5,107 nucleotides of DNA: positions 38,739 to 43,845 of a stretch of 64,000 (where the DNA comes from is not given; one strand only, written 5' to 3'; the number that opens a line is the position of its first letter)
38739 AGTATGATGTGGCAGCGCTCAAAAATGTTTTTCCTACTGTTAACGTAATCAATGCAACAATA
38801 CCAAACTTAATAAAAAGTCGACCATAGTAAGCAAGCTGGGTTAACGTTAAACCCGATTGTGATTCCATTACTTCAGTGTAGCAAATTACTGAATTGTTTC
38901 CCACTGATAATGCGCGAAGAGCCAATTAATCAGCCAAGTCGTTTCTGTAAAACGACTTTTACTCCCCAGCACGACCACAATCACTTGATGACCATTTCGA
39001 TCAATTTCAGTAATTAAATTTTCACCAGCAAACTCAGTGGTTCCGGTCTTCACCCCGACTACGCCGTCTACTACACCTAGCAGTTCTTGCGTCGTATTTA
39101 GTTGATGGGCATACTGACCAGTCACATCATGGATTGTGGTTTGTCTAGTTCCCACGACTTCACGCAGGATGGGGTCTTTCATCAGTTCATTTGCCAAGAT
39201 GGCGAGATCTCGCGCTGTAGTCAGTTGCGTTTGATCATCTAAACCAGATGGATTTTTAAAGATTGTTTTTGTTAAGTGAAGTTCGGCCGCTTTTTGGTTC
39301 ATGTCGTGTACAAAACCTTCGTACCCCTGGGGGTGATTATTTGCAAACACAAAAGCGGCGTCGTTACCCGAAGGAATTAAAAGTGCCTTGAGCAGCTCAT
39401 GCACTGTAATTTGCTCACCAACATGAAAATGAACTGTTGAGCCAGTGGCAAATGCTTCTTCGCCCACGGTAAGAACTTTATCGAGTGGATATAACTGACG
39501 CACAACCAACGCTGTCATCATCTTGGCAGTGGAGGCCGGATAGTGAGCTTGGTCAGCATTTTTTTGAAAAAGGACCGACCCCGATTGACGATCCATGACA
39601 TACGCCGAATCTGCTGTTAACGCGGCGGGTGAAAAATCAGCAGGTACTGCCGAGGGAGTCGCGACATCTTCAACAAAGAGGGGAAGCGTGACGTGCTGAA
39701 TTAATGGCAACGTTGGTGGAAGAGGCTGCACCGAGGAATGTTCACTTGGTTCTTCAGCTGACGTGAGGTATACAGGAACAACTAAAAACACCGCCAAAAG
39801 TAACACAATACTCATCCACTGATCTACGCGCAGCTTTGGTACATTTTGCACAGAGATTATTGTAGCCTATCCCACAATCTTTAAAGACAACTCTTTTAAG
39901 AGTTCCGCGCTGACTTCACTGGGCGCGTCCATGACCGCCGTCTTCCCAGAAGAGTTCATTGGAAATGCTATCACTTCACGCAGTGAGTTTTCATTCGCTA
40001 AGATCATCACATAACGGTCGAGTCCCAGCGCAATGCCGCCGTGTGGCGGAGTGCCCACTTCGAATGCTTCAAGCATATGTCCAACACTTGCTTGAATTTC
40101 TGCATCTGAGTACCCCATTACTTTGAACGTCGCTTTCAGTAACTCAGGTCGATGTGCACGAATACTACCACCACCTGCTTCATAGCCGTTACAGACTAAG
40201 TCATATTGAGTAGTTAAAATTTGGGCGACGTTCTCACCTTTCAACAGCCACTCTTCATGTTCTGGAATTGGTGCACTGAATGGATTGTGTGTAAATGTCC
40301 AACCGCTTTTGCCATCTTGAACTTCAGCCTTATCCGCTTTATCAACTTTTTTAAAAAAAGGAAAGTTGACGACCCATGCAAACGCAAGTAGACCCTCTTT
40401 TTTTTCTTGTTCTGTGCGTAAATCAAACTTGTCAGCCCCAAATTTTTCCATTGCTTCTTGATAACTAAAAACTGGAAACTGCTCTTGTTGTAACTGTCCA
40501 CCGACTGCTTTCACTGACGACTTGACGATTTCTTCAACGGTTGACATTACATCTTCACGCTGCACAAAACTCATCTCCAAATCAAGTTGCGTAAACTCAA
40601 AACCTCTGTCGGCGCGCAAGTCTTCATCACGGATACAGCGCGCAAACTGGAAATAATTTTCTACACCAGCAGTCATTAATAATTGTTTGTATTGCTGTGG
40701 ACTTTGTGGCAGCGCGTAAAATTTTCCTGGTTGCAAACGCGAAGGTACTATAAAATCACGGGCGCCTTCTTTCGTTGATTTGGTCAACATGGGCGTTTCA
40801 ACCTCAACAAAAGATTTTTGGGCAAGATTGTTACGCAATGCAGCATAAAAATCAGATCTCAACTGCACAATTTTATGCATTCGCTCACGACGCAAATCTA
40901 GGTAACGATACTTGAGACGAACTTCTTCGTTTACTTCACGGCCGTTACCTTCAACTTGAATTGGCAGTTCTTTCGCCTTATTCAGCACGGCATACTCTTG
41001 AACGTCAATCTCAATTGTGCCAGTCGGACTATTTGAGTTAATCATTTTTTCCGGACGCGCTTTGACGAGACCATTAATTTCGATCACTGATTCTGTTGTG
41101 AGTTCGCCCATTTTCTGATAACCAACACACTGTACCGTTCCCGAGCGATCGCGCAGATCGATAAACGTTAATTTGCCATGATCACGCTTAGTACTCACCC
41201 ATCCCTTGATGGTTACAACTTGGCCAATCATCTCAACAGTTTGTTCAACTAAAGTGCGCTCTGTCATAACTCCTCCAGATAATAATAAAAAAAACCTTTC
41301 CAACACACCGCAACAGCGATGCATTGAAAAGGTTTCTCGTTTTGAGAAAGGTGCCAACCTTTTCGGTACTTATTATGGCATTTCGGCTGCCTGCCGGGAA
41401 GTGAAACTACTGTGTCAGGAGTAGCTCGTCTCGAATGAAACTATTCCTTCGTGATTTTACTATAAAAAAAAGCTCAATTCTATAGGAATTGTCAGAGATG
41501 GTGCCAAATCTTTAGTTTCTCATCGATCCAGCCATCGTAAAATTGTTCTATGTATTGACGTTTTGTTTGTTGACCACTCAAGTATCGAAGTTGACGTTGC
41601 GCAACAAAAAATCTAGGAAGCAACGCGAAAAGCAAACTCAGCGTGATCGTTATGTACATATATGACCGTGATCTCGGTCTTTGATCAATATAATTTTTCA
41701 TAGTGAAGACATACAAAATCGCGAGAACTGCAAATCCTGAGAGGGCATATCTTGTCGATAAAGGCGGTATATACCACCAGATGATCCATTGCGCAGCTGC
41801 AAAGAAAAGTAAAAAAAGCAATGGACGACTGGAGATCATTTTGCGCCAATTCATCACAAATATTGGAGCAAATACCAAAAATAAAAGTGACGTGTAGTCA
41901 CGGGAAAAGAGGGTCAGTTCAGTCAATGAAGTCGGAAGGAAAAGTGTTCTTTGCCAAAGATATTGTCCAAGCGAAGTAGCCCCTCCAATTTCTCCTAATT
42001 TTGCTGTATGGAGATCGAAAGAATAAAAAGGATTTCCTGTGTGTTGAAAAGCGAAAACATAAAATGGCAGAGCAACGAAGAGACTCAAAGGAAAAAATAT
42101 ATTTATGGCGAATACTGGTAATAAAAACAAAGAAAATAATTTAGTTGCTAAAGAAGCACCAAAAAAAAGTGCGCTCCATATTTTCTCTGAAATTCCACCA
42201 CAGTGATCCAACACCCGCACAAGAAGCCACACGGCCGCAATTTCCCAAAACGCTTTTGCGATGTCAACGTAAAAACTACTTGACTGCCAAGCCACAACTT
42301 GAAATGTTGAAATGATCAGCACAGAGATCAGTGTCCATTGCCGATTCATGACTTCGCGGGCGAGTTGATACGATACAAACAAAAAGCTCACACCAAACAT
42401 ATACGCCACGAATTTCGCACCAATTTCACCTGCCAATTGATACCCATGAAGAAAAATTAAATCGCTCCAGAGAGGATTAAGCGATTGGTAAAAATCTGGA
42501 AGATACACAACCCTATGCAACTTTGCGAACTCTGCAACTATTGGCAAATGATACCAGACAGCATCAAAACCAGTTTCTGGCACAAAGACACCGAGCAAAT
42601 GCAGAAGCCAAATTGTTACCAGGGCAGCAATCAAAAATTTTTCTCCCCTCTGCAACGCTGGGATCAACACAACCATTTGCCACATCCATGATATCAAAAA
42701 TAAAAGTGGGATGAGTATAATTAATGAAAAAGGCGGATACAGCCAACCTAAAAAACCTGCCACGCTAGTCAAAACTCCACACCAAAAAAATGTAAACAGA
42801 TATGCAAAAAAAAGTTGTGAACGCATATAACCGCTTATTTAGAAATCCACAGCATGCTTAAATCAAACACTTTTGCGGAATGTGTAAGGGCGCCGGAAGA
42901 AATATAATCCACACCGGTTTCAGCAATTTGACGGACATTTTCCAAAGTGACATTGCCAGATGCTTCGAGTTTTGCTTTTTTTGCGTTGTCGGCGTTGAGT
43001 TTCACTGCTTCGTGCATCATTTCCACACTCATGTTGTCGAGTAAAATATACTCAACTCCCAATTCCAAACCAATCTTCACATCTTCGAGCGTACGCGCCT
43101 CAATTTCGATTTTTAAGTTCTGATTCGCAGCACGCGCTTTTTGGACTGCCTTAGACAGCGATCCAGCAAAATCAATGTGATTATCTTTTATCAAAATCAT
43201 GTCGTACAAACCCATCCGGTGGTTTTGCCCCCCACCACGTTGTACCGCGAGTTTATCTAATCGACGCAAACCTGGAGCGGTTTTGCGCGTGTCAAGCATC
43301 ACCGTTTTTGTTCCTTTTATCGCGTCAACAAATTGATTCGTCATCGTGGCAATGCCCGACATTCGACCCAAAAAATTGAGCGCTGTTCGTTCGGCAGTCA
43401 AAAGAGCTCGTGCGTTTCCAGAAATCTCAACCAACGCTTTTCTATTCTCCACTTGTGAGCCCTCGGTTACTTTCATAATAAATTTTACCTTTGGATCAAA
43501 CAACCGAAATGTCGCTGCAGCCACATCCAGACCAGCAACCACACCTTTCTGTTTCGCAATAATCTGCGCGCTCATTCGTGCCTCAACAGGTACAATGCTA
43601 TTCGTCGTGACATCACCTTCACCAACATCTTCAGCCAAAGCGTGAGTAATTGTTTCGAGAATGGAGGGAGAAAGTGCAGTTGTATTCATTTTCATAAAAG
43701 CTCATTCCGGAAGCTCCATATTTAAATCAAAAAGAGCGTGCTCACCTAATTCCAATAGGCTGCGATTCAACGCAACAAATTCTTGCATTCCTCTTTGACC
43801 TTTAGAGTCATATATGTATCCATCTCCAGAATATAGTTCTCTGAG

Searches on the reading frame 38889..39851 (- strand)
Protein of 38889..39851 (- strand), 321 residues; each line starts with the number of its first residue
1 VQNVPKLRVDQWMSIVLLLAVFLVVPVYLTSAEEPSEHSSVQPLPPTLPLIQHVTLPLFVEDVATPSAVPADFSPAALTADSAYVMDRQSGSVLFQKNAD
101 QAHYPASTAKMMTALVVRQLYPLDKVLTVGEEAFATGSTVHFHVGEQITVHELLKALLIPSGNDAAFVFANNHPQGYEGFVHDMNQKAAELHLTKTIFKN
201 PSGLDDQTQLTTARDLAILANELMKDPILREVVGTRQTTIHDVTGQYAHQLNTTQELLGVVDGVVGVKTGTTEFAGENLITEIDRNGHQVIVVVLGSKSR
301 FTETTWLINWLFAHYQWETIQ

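Call 75: search_protein_families(library=pfam, proteins=[window:38889-39851:-], max_evalue=0.001)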
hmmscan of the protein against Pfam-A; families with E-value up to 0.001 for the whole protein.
window:38889-39851:- (321 aa): 3 families
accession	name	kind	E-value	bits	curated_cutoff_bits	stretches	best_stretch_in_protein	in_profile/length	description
PF00768.25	Peptidase_S11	-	1.3e-54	185.6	27.6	1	74-298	6-238/239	D-alanyl-D-alanine carboxypeptidase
PF13354.11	Beta-lactamase2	-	2.5e-08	34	22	1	83-295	2-213/214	Beta-lactamase enzyme family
PF02113.21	Peptidase_S13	-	6.9e-05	22.2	22.8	1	80-116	17-54/444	D-Ala-D-Ala carboxypeptidase 3 (S13) family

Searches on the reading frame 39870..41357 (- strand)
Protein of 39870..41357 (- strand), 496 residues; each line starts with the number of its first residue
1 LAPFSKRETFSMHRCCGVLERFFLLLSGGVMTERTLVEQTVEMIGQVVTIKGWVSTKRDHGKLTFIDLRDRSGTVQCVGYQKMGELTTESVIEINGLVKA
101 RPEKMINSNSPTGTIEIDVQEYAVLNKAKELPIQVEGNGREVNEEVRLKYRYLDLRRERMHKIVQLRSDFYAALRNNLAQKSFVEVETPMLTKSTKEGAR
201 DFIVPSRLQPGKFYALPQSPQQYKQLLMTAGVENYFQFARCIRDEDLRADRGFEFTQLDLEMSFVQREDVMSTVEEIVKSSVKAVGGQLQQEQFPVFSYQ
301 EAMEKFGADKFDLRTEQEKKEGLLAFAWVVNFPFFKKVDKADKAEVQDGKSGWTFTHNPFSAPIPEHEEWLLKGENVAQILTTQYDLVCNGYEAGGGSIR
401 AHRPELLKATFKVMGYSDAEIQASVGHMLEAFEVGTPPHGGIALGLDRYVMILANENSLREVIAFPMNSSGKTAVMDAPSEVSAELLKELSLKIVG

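Call 75: search_protein_families(library=pfam, proteins=[window:39870-41357:-], max_evalue=0.001)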
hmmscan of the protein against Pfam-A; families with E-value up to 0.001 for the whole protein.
window:39870-41357:- (496 aa): 2 families
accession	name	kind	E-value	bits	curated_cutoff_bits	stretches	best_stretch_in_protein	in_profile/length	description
PF00152.25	tRNA-synt_2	-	1.1e-107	360.1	25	1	143-468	1-307/308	tRNA synthetases class II (D, K and N)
PF01336.31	tRNA_anti-codon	-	1.1e-14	54.6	27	1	48-124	1-74/75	OB-fold nucleic acid binding domain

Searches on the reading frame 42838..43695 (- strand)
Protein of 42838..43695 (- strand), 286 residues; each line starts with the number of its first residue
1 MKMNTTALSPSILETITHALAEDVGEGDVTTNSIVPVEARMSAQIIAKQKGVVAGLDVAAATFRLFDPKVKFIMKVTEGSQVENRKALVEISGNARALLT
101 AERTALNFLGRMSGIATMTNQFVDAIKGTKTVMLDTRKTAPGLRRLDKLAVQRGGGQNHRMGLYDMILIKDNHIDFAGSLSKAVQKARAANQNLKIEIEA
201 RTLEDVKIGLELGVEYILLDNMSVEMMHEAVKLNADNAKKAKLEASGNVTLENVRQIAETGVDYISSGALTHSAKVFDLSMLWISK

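Call 75: search_protein_families(library=pfam, proteins=[window:42838-43695:-], max_evalue=0.001)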
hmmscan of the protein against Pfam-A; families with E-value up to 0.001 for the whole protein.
window:42838-43695:- (286 aa): 2 families
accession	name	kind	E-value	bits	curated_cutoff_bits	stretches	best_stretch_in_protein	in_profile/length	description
PF01729.25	QRPTase_C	-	6.8e-61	205.3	23.1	1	115-281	1-168/169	Quinolinate phosphoribosyl transferase, C-terminal domain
PF02749.22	QRPTase_N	-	1.3e-22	80.2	27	1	28-113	1-82/82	Quinolinate phosphoribosyl transferase, N-terminal domain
